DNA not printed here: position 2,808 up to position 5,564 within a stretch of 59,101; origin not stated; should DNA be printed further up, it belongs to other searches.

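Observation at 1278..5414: MmeI-like nuclease-methylase followed, in the same frame after one TGA, by a nuclease-less copy of itself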

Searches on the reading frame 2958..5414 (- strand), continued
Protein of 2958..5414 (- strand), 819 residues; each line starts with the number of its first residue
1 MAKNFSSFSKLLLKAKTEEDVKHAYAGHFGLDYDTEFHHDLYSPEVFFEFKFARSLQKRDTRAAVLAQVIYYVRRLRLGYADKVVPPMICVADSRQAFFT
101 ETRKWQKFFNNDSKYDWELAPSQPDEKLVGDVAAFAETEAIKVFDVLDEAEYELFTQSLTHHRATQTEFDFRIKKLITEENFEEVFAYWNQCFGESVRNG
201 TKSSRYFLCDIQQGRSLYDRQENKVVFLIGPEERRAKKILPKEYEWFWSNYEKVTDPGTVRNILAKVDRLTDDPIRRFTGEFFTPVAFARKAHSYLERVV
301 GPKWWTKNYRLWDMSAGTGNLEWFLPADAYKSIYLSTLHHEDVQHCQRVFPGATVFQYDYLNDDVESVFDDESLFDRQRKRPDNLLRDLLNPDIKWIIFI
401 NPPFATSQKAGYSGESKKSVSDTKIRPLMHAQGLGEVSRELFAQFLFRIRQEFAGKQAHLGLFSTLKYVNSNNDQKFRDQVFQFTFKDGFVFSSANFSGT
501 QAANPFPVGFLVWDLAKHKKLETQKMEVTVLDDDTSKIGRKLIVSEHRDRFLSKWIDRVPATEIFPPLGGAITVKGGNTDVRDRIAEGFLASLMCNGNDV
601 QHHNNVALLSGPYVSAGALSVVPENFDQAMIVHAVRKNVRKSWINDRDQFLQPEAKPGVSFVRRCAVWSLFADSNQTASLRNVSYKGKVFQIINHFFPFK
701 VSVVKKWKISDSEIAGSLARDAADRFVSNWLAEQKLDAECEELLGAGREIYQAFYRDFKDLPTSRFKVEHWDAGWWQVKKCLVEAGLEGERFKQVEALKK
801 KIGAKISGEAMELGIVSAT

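Call 32: find_related_loci(query=window:2958-5414:-, collection=genome_contigs, flank=6000)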
Query window:2958-5414:- (819 aa) in genome_contigs; peptide patterns used: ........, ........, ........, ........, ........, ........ (x = any residue, [..] = any of these).
93 stretches matched a pattern; 63 encode a relative of the query (tblastn E <= 1e-3); 58 distinct loci.
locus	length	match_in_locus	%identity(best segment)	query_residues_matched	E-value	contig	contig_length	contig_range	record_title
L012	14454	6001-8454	93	1-818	0e+0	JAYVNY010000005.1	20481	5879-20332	MAG: Akkermansia sp. isolate GL65_UP_concoct_5 GL65_UP_concoct_5_4, whole genome shotgun sequence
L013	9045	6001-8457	91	1-819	0e+0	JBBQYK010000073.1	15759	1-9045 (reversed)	MAG: Verrucomicrobiota bacterium isolate Co_metawrap_2159 Cmw_2159_k141_10618028_length_15759_cov_26.3639, whole genome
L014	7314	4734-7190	84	1-819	0e+0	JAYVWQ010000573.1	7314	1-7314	MAG: Akkermansia sp. isolate GL82_UP_concoct_189_sub GL82_UP_concoct_189_sub_572, whole genome shotgun sequence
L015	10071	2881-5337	84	1-819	0e+0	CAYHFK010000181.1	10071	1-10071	MAG TPA_asm: uncultured Bifidobacterium sp. isolate ERP119702_co2_223 genome assembly, contig: NODE_4707_length_10071_co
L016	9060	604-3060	84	1-819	0e+0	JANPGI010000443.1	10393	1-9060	MAG: Verrucomicrobiota bacterium isolate VAR_69_metabat_378 VAR_69_k141_3604062, whole genome shotgun sequence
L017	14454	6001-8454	84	1-818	0e+0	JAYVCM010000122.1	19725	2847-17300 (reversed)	MAG: Limisphaerales bacterium isolate GL32_Down_metabat_63 GL32_Down_metabat_63_121, whole genome shotgun sequence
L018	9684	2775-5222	83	1-816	0e+0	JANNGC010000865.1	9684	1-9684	MAG: Pedosphaera sp. isolate OTE_75_metabat_229 OTE_75_k141_3445223, whole genome shotgun sequence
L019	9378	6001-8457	83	1-819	0e+0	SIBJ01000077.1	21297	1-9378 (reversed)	MAG: Pedosphaera sp. isolate Baikal-deep-G230 BACOMB-C11778, whole genome shotgun sequence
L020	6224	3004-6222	83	1-819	0e+0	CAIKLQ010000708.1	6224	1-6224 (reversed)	MAG: uncultured Verrucomicrobia bacterium isolate KTt_bin-1485 genome assembly, contig: bin-1485:0708/1053, whole genome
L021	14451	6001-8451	82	1-817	0e+0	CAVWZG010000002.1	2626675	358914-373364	MAG: uncultured Verrucomicrobiae bacterium isolate MFD09286.bin.1.251 genome assembly, contig: contig_54668, whole genom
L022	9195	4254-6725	82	1-819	0e+0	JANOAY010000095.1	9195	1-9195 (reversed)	MAG: Pedosphaera sp. isolate VAR_18_metabat_257_sub VAR_18_k141_3109025, whole genome shotgun sequence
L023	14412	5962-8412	82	1-817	0e+0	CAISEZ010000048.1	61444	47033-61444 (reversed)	MAG: uncultured Verrucomicrobia subdivision 3 bacterium isolate Umea_bin-09539 genome assembly, contig: bin-09539:048/16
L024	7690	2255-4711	82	1-819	0e+0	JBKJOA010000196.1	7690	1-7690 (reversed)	MAG: Limisphaerales bacterium isolate ant_bin.391 k117_1040144, whole genome shotgun sequence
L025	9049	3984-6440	81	1-819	0e+0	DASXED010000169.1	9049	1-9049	MAG TPA_asm: Verrucomicrobiia bacterium isolate SMAG_U5103 k141_717496, whole genome shotgun sequence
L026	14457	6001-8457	82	1-819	0e+0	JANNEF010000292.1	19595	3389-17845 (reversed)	MAG: Verrucomicrobiota bacterium isolate OTE_75_metabat_426 OTE_75_k141_4066653, whole genome shotgun sequence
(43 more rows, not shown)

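Call 44: predict_structure(alignment_id=A2)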
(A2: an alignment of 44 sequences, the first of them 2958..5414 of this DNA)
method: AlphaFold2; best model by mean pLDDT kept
length: 819 residues; sequences in the alignment: 44
mean_pLDDT: 90.8   pTM: 0.85
mean pLDDT of the five models: 90.8, 90.4, 90.0, 89.5, 88.4
residues with pLDDT >= 90: 619; 70-90: 152; 50-70: 36; < 50: 12
segments of 3 or more residues with pLDDT < 50: 407-416
pLDDT, mean of each block of 10 residues (from residue 1): 82 96 95 86 93 96 97 90 89 97 94 90 95 96 97 95 70 86 90 85 90 90 88 86 89 91 82 54 82 95 94 93 92 94 89 95 90 71 94 96 62 50 93 92 95 96 94 91 96 87 90 97 94 92 92 92 95 82 94 93 94 92 98 96 92 96 98 97 95 97 96 93 94 97 98 97 96 97 94 96 97 86
secondary structure, 60 per line:
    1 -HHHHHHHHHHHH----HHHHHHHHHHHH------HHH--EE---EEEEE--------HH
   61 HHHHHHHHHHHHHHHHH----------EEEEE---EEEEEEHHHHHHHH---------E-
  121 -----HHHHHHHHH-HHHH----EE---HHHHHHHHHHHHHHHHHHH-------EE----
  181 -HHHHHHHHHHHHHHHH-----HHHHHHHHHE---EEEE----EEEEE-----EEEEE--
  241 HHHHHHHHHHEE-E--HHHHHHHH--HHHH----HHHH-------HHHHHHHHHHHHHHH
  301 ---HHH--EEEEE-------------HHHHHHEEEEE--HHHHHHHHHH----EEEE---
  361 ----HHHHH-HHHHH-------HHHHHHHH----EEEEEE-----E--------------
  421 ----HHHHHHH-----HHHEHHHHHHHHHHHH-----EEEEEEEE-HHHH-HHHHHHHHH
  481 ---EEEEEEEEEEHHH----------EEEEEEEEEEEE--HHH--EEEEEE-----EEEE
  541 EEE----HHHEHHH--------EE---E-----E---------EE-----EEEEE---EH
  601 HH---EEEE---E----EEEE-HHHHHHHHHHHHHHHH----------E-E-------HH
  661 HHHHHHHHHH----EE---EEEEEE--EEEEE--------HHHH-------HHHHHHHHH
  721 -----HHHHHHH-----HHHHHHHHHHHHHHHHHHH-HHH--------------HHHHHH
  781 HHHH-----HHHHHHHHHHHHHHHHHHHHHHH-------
elements in order (helices of 4 or more, strands of 3 or more residues): H2-13 H18-29 E46-50 H59-77 E88-92 E96-101 H102-109 H126-134 H136-139 H149-167 H182-197 H203-211 E216-219 E224-228 E234-238 H241-250 H257-264 H267-270 H275-278 H286-300 E309-313 H327-332 E333-337 H340-349 E354-357 H365-369 H371-375 H383-390 E395-400 H425-431 H441-452 E458-465 H467-470 H472-480 E484-493 E507-518 E526-531 E537-543 E591-595 E606-609 E618-621 H623-638 H659-670 E680-685 E688-692 H701-704 H712-720 H726-732 H738-756 H775-784 H790-812

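Call 46: fold_search(model_id=the predicted structure, library=pdb)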
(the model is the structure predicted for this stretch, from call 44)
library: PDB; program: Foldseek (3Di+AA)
matches with E <= 10: 1421; with E <= 0.001: 38
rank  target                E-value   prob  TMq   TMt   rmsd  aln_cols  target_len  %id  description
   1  7lo5_C                1.2e-09  1.00  0.26  0.22  17.9       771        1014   12  cryoEM structure DrdV-DNA complex (released 2021-03-17)
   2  7lvv_B                7.3e-09  1.00  0.26  0.22  18.3       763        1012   13  cryoEM structure DrdV-DNA complex (released 2021-03-17)
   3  5hr4_J                2.5e-07  1.00  0.22  0.24  20.5       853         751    9  Structure of Type IIL restriction-modification enzyme MmeI in complex with DNA has implications for engineering of new (released 2016-04-27)
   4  5hr4_C                1.8e-06  1.00  0.22  0.23  21.8       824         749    9  Structure of Type IIL restriction-modification enzyme MmeI in complex with DNA has implications for engineering of new (released 2016-04-27)
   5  3ufb                  1.9e-06  1.00  0.21  0.33  12.9       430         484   11  Crystal structure of a modification subunit of a putative type I restriction enzyme from Vibrio vulnificus YJ016 (released 2012-11-07)
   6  9ewz_C                3.2e-06  1.00  0.28  0.20  23.5      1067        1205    9  Cryo-EM structure of the E. coli BrxX methyltransferase in complex with DNA (released 2025-03-05)
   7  8c45_A                1.9e-05  0.99  0.27  0.20  24.2      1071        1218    9  PglX methyltransferase from the Salmonella BREX phage defence system (aka BrxX) (released 2024-07-10)
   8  9m5x                  2.1e-05  1.00  0.17  0.14  19.1       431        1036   12  Cryo-EM structure of Arabidopsis thaliana MET1 (released 2025-08-20)
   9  9m5u_A                4.2e-05  1.00  0.17  0.17  18.8       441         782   12  Cryo-EM structure of Arabidopsis thaliana MET1 (aa:621-1534) in complex with hemimethylated DNA analog (released 2025-08-20)
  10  2okc_A                4.7e-05  1.00  0.20  0.36  13.1       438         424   11  Crystal structure of Type I restriction enzyme StySJI M protein (NP_813429.1) from Bacteroides thetaiotaomicron VPI-54 (released 2007-01-30)
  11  9ped_A                5.5e-05  1.00  0.18  0.19  19.8       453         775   11  Cryo-EM structure of Arabidopsis thaliana Met1 in complex with DNA (released 2025-10-22)
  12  8w2p_A                7.5e-05  1.00  0.21  0.19  12.8       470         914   14  BsaXI-DNA complex I (released 2024-10-30)
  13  9v4o                  8.8e-05  1.00  0.17  0.13  19.8       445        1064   13  Cryo-EM structure of A. thaliana MET1 with bound SAH (released 2025-11-26)
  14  8q56_A                1.1e-04  0.96  0.26  0.19  24.2      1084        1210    9  PglX methyltransferase of Salmonella BREX phage defence system (aka BrxX) bound to inhibitor Ocr (released 2024-08-21)
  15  8c45_B                1.1e-04  0.96  0.26  0.19  24.2      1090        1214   10  PglX methyltransferase from the Salmonella BREX phage defence system (aka BrxX) (released 2024-07-10)
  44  7xib_A                1.1e-03  0.99  0.16  0.16  19.6       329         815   14  Cryo-EM structure of human DNMT1 (aa:351-1616) in complex with ubiquitinated H3 and hemimethylated DNA analog (CXXC-di (released 2022-11-30)
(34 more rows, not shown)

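Call 69: search_dna_similar(query=window:2958-5414:-, collection=plasmids, mode=protein, max_rows=12)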
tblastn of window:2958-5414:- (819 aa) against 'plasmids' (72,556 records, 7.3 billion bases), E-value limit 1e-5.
Records with a match: 24; places in all: 25; records where one place covers at least 80% of the query: 11.
Best place of each record, by identity: <60% 24.
By first word of the organism name: Bacillus 10; Lactobacillus 4; Ligilactobacillus 4; Fluviibacter 3; Acinetobacter 1; Virgibacillus 1; Helicobacter 1.
By predicted mobility (MOB-suite, as given by PLSDB): non-mobilizable 19; mobilizable 5.
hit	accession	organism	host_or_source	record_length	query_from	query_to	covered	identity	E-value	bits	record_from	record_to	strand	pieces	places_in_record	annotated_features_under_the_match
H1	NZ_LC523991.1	Fluviibacter phosphoraccumulans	-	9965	7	818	99%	30.7%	7e-95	333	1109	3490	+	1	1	hypothetical protein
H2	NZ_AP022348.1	Fluviibacter phosphoraccumulans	-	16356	12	818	99%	29.7%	5e-86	307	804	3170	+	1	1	hypothetical protein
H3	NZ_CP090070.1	Acinetobacter sp. SH20PTE14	pig manure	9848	7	816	99%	28.9%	1e-86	309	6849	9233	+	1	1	hypothetical protein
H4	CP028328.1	Lactobacillus sp. D1501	cell culture,plant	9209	16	817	98%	25.1%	1e-55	216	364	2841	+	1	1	record has no annotation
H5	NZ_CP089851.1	Ligilactobacillus salivarius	Pig,faecal sample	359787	53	816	93%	26.1%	4e-53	208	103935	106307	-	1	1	hypothetical protein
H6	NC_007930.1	Ligilactobacillus salivarius UCC118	-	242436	53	816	93%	26.1%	9e-53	207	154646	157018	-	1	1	hypothetical protein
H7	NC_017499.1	Ligilactobacillus salivarius CECT 5713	-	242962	53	816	93%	26.1%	9e-53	207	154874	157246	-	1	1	hypothetical protein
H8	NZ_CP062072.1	Ligilactobacillus salivarius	swine,cell culture,feces,feces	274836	53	816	93%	26.1%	9e-53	207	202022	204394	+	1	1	hypothetical protein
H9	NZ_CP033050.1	Virgibacillus halodenitrificans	cell culture,Red Sea lagoons-Mangrove ...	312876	6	782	95%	25.1%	3e-46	187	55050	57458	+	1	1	hypothetical protein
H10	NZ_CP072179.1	Lactobacillus gasseri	Homo sapiens,stool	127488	8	817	99%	23.2%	3e-41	171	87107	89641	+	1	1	hypothetical protein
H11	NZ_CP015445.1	Lactobacillus helveticus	whole organism,dairy product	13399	49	782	90%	25.0%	2e-44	181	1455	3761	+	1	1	hypothetical protein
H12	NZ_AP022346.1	Fluviibacter phosphoraccumulans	-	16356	12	572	68%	30.7%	9e-54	210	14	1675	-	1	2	none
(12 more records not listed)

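Call 70: get_annotated_region(hit=H3, flank=4000)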
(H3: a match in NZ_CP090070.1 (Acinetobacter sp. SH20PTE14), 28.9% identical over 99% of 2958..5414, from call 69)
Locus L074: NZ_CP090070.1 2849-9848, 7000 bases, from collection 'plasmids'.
description: Acinetobacter sp. SH20PTE14 plasmid pYUSHP14-3, complete sequence
organism: Acinetobacter sp. SH20PTE14 (NCBI taxid 2905879)
taxonomy: Bacteria; Pseudomonadota; Gammaproteobacteria; Moraxellales; Moraxellaceae; Acinetobacter; Acinetobacter sp. SH20PTE14
host: -; source: pig manure; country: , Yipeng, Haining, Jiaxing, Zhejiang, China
typing (MOB-suite, as given by PLSDB): non-mobilizable
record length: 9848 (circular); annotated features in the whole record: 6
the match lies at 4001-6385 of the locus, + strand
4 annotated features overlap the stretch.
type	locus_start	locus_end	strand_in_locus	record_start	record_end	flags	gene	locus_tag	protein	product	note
CDS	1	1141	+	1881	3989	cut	-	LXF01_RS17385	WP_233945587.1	hypothetical protein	-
CDS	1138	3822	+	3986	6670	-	-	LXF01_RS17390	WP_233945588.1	toprim domain-containing protein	-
CDS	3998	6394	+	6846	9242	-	-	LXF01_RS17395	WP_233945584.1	hypothetical protein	-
CDS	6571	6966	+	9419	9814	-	-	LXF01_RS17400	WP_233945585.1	hypothetical protein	-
